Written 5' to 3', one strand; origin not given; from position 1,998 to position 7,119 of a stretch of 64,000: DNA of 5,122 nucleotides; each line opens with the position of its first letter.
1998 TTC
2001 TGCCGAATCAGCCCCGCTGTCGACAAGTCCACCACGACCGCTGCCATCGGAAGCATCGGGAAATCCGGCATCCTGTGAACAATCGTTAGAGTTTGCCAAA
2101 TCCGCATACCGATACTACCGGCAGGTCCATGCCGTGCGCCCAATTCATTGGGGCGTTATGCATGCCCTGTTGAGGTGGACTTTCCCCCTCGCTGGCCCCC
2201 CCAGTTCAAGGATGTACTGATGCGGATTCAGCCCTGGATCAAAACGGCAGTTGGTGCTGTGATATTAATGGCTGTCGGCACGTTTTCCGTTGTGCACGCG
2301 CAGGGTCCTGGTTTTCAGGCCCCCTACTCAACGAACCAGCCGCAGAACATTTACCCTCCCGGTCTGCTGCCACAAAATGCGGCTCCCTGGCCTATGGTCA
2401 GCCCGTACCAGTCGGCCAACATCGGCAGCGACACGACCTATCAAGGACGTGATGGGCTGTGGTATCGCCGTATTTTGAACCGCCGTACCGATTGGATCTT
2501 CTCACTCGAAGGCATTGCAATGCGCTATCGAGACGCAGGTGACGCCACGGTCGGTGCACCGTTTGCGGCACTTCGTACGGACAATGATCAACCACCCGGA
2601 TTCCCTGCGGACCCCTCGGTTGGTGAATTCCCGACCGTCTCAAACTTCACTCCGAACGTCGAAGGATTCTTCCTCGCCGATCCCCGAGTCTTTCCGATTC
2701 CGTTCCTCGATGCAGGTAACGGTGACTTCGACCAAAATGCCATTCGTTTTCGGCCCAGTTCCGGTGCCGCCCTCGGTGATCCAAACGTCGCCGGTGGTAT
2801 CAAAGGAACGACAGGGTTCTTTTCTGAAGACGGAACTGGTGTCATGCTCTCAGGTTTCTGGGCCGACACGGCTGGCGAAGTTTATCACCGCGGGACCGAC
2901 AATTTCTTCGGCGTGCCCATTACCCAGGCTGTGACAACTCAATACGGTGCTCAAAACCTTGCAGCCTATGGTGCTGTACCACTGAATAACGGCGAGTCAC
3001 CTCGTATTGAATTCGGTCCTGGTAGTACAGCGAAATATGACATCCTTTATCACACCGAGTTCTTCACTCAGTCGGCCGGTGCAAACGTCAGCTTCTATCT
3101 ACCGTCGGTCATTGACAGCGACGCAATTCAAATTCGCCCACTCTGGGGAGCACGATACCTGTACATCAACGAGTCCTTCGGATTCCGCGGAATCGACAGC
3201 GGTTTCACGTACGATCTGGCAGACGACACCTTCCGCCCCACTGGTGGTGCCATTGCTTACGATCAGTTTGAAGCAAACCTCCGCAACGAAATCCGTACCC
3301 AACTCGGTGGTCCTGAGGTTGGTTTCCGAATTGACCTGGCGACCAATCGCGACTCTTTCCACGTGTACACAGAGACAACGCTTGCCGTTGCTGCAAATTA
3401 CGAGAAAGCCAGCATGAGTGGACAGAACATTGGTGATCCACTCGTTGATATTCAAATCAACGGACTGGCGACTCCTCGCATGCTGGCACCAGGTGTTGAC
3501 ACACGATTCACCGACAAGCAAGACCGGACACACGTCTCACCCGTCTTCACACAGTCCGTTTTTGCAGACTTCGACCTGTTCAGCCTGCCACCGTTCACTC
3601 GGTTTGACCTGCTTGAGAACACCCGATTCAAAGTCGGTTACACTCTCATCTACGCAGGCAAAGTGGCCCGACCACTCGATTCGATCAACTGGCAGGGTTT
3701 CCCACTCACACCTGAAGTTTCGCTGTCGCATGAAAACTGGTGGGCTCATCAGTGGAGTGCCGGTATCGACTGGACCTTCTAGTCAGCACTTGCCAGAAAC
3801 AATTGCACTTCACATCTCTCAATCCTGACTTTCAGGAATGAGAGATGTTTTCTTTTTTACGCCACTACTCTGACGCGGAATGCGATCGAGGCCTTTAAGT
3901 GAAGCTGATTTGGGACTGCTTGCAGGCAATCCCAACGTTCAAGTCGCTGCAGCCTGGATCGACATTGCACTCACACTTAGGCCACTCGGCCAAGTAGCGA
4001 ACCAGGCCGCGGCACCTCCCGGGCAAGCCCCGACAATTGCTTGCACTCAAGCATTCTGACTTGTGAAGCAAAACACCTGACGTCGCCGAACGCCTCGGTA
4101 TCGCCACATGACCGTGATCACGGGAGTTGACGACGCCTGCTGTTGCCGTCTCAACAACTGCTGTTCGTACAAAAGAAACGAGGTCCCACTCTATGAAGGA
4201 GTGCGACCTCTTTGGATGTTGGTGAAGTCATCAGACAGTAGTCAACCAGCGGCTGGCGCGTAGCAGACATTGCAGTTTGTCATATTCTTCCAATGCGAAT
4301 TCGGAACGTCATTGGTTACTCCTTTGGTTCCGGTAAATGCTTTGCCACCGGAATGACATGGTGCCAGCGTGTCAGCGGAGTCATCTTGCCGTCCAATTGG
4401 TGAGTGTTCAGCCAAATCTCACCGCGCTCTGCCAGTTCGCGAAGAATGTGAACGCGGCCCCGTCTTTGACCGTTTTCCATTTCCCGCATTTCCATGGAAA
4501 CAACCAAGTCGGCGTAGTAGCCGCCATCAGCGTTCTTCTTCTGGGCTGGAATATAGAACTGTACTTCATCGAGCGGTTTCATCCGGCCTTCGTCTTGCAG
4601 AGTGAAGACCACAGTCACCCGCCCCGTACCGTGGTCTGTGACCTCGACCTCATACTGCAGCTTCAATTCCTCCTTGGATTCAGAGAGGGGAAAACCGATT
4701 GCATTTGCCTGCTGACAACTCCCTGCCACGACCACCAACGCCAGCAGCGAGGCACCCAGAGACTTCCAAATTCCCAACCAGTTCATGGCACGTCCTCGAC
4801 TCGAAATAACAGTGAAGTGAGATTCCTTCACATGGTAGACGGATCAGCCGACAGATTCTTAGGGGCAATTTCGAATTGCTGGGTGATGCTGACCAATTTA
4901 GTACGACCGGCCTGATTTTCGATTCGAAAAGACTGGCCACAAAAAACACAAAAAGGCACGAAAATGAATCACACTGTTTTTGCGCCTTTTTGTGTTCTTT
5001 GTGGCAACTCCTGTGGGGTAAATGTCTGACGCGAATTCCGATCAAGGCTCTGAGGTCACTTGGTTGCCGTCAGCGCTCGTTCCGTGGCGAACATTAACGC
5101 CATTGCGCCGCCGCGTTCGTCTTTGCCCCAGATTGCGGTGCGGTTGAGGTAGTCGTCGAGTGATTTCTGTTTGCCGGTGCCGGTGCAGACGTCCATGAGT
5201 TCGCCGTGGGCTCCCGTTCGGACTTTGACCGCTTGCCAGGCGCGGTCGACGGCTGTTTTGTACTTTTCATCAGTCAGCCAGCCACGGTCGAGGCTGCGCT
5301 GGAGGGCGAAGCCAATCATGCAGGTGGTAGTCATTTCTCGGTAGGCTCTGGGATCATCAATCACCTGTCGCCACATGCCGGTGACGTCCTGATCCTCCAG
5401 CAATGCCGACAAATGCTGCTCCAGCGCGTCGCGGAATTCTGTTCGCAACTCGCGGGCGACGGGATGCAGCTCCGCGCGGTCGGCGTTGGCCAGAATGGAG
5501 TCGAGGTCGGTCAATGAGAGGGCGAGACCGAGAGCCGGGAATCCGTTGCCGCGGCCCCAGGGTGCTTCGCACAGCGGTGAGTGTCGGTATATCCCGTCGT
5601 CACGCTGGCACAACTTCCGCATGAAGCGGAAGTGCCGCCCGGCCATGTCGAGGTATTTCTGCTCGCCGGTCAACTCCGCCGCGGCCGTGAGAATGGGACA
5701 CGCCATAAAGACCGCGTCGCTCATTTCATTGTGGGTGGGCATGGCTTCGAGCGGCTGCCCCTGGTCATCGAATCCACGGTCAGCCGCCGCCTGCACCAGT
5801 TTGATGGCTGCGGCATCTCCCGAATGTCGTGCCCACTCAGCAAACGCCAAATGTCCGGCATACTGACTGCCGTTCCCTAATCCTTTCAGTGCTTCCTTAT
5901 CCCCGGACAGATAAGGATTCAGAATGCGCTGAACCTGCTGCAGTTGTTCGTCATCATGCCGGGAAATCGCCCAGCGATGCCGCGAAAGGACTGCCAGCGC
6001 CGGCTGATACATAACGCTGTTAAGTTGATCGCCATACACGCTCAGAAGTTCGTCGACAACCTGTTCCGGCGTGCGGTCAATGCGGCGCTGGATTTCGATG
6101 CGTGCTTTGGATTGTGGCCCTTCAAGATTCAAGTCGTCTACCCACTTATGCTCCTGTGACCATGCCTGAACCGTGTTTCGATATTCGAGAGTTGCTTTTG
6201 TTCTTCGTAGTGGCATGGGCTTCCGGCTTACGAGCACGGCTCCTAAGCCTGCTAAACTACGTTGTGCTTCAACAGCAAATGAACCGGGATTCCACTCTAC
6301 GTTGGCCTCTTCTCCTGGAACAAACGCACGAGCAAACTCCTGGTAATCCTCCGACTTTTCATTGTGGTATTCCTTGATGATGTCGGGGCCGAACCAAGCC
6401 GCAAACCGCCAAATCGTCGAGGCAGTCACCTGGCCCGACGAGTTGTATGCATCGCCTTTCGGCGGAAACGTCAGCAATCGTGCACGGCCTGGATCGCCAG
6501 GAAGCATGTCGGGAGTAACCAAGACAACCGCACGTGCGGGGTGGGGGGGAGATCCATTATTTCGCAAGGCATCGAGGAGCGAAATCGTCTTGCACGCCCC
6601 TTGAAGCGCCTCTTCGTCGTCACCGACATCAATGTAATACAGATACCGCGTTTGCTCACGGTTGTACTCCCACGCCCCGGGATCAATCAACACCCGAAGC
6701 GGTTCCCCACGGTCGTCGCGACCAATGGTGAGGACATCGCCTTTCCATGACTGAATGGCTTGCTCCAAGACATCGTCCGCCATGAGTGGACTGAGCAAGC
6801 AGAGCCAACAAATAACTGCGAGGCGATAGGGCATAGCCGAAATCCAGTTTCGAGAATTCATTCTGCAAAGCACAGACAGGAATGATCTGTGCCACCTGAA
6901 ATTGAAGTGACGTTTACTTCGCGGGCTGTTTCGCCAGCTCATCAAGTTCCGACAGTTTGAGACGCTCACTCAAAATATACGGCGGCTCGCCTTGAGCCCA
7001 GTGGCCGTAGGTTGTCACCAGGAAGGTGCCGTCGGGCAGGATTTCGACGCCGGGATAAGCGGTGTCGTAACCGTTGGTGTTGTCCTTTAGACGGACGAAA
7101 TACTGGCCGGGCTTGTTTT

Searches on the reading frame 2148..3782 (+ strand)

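Call 30: search_protein_families(library=pfam, proteins=[window:2148-3782:+], max_evalue=0.001)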
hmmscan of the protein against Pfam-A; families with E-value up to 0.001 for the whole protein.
window:2148-3782:+ (544 aa): 1 family
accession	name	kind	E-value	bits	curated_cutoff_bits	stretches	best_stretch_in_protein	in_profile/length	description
PF07585.17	BBP7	-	2.3e-06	27.5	26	1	215-515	54-310/350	Putative beta barrel porin-7 (BBP7)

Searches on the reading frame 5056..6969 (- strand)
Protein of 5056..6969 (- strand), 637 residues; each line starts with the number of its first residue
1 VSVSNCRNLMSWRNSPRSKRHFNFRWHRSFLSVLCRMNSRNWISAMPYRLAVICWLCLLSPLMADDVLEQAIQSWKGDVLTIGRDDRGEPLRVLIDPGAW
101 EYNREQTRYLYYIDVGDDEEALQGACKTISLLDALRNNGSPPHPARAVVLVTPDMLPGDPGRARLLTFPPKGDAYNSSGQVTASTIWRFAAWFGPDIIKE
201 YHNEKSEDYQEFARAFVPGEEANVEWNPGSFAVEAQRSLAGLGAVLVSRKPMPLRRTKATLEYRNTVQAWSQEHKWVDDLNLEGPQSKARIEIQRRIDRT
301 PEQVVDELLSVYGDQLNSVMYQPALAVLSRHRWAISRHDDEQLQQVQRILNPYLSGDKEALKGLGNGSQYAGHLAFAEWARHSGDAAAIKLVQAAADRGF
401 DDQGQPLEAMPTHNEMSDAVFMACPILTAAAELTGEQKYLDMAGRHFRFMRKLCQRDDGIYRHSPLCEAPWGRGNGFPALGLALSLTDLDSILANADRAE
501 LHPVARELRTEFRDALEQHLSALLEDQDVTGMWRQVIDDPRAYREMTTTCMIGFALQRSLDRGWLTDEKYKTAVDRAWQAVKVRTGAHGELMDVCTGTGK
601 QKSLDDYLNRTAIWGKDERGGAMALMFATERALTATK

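Call 28: search_protein_families(library=pfam, proteins=[window:5056-6969:-], max_evalue=0.001)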
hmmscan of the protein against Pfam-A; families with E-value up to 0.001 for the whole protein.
window:5056-6969:- (637 aa): 1 family
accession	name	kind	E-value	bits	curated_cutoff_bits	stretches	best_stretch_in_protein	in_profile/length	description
PF07470.19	Glyco_hydro_88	-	1.3e-30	107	26.6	1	321-631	29-348/352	Glycosyl Hydrolase Family 88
